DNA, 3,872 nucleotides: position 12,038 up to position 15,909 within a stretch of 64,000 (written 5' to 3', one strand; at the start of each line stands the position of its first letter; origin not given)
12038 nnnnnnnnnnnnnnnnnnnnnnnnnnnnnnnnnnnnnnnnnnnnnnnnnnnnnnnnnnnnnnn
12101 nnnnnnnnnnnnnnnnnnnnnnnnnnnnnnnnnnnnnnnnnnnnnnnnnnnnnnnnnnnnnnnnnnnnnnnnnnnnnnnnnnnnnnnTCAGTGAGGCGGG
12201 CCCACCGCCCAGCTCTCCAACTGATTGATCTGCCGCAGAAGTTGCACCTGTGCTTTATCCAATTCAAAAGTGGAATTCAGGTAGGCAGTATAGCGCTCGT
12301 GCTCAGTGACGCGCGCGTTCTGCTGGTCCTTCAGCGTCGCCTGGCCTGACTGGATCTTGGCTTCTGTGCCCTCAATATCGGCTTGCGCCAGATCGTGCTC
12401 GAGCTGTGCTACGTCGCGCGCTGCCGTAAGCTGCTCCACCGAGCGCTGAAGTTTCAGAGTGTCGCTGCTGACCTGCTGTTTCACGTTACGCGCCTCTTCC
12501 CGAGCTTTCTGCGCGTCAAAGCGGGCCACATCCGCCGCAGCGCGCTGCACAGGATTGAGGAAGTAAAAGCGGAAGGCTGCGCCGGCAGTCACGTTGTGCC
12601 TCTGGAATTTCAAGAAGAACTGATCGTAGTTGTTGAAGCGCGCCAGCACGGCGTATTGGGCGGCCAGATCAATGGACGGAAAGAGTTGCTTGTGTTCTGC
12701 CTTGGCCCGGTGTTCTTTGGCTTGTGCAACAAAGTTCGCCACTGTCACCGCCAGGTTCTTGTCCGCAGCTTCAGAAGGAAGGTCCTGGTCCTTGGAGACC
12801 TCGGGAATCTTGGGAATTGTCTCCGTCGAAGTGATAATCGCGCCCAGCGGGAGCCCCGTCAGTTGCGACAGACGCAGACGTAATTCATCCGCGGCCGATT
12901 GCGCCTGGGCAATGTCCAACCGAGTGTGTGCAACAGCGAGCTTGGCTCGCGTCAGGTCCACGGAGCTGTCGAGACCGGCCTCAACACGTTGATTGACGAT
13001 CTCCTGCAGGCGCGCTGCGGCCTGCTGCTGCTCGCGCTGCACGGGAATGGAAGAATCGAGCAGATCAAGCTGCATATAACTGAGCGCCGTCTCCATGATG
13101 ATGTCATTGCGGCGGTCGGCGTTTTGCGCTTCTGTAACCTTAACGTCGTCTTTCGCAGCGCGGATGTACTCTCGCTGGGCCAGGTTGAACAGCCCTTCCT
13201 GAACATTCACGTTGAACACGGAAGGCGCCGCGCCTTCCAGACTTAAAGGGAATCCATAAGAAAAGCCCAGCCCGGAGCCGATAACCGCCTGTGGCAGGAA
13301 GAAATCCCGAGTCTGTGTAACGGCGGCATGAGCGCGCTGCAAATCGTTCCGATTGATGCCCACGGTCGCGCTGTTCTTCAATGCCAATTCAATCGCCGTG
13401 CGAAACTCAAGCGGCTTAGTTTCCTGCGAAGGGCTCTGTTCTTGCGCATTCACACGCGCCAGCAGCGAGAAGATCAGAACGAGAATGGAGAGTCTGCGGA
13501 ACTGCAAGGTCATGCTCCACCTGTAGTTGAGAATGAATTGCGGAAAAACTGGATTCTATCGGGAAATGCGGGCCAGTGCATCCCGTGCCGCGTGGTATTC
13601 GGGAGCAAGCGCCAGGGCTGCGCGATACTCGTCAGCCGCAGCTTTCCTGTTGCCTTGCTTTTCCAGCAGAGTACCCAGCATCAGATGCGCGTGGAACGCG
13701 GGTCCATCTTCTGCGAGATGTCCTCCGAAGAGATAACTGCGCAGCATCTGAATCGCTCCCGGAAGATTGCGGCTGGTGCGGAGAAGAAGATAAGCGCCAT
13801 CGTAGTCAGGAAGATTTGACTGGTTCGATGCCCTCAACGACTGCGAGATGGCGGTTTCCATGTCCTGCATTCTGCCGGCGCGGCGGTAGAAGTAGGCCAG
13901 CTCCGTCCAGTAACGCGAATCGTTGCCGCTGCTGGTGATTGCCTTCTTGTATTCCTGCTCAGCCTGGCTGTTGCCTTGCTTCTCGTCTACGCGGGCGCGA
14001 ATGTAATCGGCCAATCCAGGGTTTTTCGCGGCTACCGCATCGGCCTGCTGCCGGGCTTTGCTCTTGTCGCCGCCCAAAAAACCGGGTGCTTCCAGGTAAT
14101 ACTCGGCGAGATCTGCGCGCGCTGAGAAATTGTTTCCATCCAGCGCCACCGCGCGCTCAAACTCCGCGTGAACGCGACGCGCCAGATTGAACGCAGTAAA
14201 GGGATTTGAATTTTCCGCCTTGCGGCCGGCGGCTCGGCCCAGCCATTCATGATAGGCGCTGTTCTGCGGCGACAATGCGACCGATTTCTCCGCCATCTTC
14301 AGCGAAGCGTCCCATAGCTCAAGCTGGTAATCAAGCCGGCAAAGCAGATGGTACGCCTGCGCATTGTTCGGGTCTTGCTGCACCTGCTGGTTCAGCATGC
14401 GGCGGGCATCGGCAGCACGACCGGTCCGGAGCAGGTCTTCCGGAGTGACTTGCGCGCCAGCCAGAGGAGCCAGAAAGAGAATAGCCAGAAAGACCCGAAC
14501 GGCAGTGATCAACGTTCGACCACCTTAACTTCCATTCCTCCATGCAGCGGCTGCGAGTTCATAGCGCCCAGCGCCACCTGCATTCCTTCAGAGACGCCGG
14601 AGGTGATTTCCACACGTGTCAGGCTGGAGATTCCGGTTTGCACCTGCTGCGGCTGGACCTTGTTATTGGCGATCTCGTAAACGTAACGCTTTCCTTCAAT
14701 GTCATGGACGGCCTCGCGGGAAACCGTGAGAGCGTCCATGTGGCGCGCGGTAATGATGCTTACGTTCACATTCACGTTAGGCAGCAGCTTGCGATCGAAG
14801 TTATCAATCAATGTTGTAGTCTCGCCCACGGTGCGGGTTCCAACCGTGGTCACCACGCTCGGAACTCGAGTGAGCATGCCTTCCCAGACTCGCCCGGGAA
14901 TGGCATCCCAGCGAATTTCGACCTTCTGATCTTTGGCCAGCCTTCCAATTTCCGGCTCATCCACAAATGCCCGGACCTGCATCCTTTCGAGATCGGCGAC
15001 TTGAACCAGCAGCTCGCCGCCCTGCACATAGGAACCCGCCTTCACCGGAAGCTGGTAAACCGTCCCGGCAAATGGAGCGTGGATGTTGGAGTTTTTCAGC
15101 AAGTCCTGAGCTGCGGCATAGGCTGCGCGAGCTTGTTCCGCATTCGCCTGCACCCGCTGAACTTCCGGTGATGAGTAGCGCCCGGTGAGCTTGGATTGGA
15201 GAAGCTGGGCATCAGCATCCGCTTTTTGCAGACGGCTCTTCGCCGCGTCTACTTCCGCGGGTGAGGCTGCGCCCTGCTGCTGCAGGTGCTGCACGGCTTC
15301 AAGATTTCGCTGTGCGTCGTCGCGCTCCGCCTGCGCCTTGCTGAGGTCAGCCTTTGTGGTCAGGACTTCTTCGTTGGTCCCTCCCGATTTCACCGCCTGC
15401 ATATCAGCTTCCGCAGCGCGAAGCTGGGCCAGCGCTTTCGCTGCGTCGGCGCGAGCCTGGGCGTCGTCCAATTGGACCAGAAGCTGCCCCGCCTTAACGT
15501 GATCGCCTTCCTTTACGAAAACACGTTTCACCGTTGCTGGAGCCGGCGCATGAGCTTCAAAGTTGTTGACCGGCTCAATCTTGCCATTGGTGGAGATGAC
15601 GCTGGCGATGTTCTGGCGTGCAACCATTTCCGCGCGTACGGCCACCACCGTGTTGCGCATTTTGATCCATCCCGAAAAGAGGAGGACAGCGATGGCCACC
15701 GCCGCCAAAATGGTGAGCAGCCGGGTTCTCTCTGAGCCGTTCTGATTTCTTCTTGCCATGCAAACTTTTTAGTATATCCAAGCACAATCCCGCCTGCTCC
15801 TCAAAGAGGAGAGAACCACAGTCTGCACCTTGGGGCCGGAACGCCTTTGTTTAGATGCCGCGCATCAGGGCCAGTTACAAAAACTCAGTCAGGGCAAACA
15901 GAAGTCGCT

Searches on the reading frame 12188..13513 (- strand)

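Call 11: search_protein_families(library=ncbifam, proteins=[window:12188-13513:-], max_evalue=0.00001)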
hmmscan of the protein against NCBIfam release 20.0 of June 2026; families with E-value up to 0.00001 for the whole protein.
window:12188-13513:- (441 aa): 2 families
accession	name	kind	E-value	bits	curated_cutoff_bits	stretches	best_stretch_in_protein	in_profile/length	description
TIGR01844.1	type_I_sec_TolC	subfamily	1.8e-17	63.5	225.15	1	35-287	3-259/414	TolC family outer membrane protein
TIGR01845.1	outer_NodT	subfamily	7.8e-09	34.9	210.05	1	113-292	142-322/460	efflux transporter outer membrane subunit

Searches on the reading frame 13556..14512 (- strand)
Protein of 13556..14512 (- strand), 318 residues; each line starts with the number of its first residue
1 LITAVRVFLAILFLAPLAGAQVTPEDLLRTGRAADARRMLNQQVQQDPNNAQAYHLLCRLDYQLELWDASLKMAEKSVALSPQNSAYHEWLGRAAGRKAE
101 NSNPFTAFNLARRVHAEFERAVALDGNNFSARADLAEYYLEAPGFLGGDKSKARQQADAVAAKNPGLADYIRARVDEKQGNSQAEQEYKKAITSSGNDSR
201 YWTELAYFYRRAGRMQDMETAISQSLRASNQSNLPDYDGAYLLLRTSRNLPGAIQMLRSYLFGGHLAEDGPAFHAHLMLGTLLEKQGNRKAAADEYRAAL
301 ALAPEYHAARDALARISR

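Call 11: search_protein_families(library=ncbifam, proteins=[window:13556-14512:-], max_evalue=0.00001)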
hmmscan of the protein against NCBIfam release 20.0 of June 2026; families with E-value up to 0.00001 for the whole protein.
window:13556-14512:- (318 aa): 3 families
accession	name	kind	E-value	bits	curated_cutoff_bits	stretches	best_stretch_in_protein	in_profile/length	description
TIGR02917.1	PEP_TPR_lipo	equivalog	1.8e-10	39.4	312.2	1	28-229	476-665/899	XrtA/PEP-CTERM system TPR-repeat protein PrsT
NF040959.1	MamA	equivalog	5e-09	35.9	200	0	34-99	122-187/204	magnetosome protein MamA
TIGR02521.1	type_IV_pilW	equivalog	1.8e-07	30.9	154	0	274-306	66-98/234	type IV pilus biogenesis/stability protein PilW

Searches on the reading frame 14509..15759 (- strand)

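Call 22: search_protein_families(library=ncbifam, proteins=[window:14509-15759:-], max_evalue=1e-8)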
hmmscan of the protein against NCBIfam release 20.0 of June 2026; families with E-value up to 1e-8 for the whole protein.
window:14509-15759:- (416 aa): 12 families
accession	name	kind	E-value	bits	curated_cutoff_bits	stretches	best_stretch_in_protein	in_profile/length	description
TIGR01730.1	RND_mfp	subfamily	2e-47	161.7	94.9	2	200-413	111-321/322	efflux RND transporter periplasmic adaptor subunit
NF002939.0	PRK03598.1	equivalog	1.2e-31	110.1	393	1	76-298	54-279/332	secretion protein HlyD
TIGR00999.1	8a0102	subfamily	9.8e-26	90.4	319.3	1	125-396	15-263/271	CzcB/NccB family metal efflux transporter periplasmic adaptor subunit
TIGR02971.1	heterocyst_DevB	subfamily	1.3e-22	80.7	129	1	58-304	4-283/327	ABC exporter membrane fusion protein, DevB family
TIGR00998.1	8a0101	subfamily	2.8e-22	79.1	390.8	1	75-299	51-281/334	EmrA/EmrK family multidrug efflux transporter periplasmic adaptor subunit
TIGR01843.1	type_I_hlyD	subfamily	6.2e-22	78.2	208.65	2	50-192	26-167/422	HlyD family type I secretion periplasmic adaptor subunit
NF008606.0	PRK11578.1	equivalog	2.8e-17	62.9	342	1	15-402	10-367/371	macrolide transporter subunit MacA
NF007785.0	PRK10476.1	equivalog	1.9e-16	59.8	376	1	38-277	20-262/347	multidrug transporter subunit MdtN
NF008589.1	PRK11556.1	equivalog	6.2e-13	48.4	391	1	199-415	168-389/392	MdtA/MuxA family multidrug efflux RND transporter periplasmic adaptor subunit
NF011715.0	PRK15136.1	equivalog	1.5e-09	36.9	563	1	73-285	68-277/390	multidrug efflux MFS transporter periplasmic adaptor subunit EmrA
NF033138.2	RND-peri-MexC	equivalog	2.1e-09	37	625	0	37-122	34-119/375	MexC family multidrug efflux RND transporter periplasmic adaptor subunit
NF045680.1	DiMtlExpIhpB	equivalog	3.1e-09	36.3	450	1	221-396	135-307/326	divalent metal ion exporter adaptor subunit IhpB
